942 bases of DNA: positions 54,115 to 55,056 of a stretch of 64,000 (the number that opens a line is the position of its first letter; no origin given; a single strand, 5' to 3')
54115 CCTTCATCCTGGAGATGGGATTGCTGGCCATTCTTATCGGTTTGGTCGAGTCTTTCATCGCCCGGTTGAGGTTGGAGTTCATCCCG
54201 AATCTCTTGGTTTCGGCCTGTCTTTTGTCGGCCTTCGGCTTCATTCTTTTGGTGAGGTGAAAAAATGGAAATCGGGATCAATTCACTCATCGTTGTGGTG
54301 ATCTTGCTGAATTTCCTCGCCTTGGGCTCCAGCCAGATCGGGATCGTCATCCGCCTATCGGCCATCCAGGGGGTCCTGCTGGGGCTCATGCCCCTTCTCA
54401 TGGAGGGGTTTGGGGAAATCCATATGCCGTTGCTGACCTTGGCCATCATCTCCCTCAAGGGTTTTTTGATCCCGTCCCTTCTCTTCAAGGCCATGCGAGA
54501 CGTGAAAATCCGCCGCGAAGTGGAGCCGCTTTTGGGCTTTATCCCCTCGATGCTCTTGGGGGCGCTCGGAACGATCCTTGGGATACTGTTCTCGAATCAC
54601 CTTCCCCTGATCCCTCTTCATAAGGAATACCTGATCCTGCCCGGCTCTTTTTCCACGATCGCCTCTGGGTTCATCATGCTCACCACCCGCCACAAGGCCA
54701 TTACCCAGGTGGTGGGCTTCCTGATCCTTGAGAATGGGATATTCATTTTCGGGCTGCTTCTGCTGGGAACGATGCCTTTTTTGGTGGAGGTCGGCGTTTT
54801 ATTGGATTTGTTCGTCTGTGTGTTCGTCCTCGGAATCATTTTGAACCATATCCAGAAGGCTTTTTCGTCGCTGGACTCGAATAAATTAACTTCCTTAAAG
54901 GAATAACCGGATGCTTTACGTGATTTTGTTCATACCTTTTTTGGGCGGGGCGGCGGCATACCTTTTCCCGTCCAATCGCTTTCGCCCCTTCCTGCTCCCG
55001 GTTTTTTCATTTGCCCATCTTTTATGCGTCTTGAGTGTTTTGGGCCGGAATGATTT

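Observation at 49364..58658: Hyf/Hyc-type seven-gene membrane complex that cannot be a [NiFe] hydrogenase (Ehr-type)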

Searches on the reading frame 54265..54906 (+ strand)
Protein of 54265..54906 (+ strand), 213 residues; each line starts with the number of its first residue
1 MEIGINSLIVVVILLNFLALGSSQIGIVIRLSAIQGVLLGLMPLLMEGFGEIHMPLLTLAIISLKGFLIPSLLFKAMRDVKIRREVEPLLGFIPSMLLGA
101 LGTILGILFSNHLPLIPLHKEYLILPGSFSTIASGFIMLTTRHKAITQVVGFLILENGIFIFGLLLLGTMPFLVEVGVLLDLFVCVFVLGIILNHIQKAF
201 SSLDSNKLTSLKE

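Call 5: search_protein_families(library=pfam, proteins=[window:54265-54906:+])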
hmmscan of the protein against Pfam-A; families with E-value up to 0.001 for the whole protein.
window:54265-54906:+ (213 aa): 0 families

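Call 6: search_protein_families(library=ncbifam, proteins=[window:54265-54906:+])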
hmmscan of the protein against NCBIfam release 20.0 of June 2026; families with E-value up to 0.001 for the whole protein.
window:54265-54906:+ (213 aa): 1 family
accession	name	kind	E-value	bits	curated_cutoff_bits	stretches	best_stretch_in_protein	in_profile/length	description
NF008556.0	PRK11492.1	equivalog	5.8e-18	65.6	136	1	5-212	7-215/216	hydrogenase 4 membrane subunit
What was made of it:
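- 54265..54906 (+): EhrC, a HyfE-like small membrane subunit (213 aa). NCBIfam NF008556 (hydrogenase 4 membrane subunit) E 5.8e-18, below the curated cut-off (call 6).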
